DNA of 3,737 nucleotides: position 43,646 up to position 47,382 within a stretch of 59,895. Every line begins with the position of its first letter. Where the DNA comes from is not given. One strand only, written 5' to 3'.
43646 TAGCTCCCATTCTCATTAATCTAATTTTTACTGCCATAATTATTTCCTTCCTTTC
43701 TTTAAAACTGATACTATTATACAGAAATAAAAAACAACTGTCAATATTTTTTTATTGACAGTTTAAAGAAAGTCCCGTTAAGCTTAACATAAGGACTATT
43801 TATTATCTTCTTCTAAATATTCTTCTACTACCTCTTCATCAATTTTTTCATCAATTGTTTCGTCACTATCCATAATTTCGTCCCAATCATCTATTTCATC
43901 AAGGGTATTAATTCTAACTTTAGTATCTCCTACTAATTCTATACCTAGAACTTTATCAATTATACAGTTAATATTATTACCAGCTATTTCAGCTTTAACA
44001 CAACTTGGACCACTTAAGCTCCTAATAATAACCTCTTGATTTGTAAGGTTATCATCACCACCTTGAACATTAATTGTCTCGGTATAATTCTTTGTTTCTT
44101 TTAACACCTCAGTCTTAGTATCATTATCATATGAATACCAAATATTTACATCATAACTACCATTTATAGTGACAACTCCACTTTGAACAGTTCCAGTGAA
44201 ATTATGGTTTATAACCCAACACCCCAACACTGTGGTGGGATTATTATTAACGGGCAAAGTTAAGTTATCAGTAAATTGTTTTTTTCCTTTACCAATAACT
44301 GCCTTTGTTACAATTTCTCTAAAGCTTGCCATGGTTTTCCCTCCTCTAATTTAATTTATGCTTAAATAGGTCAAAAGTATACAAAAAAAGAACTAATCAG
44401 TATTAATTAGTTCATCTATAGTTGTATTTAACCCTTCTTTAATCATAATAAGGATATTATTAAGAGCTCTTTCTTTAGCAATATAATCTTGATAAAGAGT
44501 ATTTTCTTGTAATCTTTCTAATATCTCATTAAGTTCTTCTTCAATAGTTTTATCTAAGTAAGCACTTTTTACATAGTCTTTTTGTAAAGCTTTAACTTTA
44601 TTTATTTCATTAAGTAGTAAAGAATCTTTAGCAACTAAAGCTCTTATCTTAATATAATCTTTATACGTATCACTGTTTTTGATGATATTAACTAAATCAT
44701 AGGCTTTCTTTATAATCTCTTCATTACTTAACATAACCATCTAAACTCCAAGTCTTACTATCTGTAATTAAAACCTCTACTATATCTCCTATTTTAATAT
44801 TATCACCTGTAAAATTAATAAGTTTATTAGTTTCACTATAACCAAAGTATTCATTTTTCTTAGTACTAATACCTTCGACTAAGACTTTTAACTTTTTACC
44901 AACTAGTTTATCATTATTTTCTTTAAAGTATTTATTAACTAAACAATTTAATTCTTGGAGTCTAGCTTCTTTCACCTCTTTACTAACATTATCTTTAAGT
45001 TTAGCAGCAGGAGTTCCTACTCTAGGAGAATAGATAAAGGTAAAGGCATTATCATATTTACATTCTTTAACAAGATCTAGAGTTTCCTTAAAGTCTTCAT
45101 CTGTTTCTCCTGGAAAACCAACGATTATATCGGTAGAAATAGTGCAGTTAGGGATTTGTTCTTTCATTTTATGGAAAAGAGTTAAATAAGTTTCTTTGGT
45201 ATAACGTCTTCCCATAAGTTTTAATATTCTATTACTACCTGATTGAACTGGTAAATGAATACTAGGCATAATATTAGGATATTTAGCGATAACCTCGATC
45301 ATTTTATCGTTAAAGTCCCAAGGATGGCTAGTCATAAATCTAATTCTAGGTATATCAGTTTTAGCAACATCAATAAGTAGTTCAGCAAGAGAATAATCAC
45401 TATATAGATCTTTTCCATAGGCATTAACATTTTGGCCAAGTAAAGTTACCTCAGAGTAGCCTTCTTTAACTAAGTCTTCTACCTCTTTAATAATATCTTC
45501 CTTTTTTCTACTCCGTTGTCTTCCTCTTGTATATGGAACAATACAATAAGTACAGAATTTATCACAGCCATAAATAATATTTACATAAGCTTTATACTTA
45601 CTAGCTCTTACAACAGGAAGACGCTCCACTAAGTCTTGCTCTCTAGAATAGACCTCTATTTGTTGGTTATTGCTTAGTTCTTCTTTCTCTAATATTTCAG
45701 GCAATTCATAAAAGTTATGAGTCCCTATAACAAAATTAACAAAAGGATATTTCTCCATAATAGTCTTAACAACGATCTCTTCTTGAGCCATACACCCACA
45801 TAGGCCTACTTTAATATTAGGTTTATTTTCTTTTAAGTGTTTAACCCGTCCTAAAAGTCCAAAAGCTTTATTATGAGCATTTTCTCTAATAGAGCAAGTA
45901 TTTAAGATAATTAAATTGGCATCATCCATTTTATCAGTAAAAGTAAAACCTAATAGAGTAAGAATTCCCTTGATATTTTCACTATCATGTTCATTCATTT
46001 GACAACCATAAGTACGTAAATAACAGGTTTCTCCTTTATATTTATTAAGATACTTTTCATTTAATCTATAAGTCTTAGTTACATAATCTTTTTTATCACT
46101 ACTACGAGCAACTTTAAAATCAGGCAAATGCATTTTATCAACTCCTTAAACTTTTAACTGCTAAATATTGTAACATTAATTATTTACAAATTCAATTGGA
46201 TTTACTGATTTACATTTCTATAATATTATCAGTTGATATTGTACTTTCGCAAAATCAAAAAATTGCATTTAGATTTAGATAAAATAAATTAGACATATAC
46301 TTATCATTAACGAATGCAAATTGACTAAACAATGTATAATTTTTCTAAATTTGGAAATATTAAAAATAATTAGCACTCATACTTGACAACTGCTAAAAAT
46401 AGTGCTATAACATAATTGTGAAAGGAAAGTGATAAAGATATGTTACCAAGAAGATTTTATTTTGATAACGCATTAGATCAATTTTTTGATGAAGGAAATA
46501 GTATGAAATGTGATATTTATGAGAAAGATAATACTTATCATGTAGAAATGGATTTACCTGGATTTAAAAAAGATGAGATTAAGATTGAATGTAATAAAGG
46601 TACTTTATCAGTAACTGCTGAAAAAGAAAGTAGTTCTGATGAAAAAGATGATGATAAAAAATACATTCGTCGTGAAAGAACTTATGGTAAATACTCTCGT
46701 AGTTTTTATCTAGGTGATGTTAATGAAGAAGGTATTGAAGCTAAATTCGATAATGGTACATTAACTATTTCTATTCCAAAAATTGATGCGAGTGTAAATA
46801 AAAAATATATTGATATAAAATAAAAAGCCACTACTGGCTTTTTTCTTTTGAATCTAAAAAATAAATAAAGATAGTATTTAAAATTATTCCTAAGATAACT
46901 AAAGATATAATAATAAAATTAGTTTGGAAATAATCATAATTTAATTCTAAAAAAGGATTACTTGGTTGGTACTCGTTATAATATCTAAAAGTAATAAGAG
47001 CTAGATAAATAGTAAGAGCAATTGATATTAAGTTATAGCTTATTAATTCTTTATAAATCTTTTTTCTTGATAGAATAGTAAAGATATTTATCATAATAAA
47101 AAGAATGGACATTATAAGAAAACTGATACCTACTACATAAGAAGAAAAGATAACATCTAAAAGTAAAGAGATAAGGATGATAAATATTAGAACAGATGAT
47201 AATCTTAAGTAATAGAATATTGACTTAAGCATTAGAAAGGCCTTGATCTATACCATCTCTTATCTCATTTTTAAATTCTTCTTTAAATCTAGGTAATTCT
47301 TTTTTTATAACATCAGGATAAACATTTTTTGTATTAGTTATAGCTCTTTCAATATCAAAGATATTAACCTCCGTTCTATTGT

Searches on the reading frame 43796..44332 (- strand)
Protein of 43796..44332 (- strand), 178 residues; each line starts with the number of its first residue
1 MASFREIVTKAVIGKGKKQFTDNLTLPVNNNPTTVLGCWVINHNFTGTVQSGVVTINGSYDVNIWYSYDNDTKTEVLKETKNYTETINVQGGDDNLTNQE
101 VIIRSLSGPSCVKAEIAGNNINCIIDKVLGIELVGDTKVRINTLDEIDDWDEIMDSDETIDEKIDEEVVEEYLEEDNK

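Call 58: search_protein_families(library=pfam, proteins=[window:43796-44332:-], max_evalue=1)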
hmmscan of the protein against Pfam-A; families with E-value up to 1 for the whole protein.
window:43796-44332:- (178 aa): 1 family
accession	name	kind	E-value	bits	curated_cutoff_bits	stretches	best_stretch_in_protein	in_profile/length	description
PF10628.14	CotE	-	2.3e-45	154.7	25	1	4-167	2-173/177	Outer spore coat protein E (CotE)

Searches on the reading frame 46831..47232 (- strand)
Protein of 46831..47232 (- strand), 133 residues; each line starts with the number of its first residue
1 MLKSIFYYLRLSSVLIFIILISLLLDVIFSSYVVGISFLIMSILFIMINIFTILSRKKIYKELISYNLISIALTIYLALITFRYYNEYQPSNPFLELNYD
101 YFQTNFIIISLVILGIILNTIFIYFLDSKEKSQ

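Call 58: search_protein_families(library=pfam, proteins=[window:46831-47232:-], max_evalue=1)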
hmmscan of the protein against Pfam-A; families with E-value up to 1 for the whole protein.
window:46831-47232:- (133 aa): 2 families
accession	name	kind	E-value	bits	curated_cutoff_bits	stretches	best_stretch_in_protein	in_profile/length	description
PF00420.29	Oxidored_q2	-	0.0098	16.1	26.1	1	38-113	2-67/95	NADH-ubiquinone/plastoquinone oxidoreductase chain 4L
PF09843.14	DUF2070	-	0.76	8.5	30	1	9-128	76-177/561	Predicted membrane protein (DUF2070)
